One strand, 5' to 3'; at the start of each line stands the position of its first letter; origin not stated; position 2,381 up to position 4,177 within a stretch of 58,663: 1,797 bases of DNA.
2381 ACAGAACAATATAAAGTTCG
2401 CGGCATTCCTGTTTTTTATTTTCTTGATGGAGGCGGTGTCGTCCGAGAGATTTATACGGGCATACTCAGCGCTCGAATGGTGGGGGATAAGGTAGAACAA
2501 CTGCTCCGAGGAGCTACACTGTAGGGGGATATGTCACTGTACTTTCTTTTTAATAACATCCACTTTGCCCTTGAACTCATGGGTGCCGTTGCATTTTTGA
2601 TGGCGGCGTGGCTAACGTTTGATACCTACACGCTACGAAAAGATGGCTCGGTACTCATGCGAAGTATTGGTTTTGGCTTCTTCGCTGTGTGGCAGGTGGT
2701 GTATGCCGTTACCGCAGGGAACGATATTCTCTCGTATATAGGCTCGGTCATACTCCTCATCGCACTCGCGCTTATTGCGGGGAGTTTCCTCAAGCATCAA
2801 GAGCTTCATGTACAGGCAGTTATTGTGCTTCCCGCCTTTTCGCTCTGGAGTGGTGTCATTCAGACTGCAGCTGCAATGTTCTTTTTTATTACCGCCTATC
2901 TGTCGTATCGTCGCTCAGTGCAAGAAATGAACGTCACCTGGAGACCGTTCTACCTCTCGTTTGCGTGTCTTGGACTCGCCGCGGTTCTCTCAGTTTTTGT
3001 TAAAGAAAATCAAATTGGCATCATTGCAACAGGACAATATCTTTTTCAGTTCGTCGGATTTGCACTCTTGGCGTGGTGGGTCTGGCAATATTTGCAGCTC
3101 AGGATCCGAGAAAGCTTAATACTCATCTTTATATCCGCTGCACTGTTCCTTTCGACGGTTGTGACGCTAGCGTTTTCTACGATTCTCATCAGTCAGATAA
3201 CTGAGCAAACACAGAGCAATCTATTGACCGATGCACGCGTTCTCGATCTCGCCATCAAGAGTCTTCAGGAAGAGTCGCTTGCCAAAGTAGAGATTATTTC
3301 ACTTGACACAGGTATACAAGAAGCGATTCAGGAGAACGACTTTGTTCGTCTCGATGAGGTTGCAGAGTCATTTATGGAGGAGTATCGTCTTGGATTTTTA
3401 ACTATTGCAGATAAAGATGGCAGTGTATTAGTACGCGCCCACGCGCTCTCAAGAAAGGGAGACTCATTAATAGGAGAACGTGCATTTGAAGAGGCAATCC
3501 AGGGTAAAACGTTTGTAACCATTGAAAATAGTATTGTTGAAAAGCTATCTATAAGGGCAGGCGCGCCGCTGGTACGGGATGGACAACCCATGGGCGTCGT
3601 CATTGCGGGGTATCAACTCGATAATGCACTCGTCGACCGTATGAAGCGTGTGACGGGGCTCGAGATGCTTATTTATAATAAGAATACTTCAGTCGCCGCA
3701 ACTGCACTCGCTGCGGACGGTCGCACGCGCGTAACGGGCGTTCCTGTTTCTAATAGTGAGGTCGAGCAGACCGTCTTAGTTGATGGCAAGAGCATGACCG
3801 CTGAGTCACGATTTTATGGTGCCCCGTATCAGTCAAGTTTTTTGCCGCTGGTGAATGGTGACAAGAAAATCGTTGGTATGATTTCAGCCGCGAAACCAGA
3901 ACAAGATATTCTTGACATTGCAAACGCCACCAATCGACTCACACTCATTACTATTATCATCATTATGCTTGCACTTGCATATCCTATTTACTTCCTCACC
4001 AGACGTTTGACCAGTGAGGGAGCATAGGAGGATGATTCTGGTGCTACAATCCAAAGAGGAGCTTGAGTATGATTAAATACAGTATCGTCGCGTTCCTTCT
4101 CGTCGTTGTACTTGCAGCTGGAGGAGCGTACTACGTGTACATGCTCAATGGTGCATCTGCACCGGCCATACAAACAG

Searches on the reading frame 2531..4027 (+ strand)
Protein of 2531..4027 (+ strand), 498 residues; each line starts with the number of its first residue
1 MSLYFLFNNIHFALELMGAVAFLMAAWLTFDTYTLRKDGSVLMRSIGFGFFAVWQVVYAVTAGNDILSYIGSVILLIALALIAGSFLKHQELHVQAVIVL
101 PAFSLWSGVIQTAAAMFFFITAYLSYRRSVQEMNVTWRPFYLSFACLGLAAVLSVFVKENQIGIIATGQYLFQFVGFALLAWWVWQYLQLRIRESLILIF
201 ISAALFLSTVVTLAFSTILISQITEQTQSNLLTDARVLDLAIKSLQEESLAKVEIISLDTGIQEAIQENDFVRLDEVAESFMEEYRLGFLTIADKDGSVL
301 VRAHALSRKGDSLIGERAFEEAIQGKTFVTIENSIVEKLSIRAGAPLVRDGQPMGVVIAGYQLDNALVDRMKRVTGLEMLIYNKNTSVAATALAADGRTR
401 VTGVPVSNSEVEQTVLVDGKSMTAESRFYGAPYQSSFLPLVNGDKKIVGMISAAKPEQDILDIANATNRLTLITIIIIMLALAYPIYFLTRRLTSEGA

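Call 90: search_protein_families(library=pfam, proteins=[window:2531-4027:+], max_evalue=0.00001)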
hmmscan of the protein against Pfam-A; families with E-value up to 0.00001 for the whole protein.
window:2531-4027:+ (498 aa): 4 families
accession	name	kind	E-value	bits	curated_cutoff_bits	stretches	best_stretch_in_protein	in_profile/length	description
PF17202.10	sCache_3_3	-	6.5e-17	62.3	28.8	1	364-465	6-105/107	Single cache domain 3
PF14827.12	dCache_3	-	2.2e-14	54.1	25.7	1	241-451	18-232/239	Double sensory domain of two-component sensor kinase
PF17203.10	sCache_3_2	-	1e-07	32.6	28.4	0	247-364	12-129/140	Single cache domain 3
PF02743.24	dCache_1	-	1.4e-07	31.8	45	1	222-365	2-154/240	Cache domain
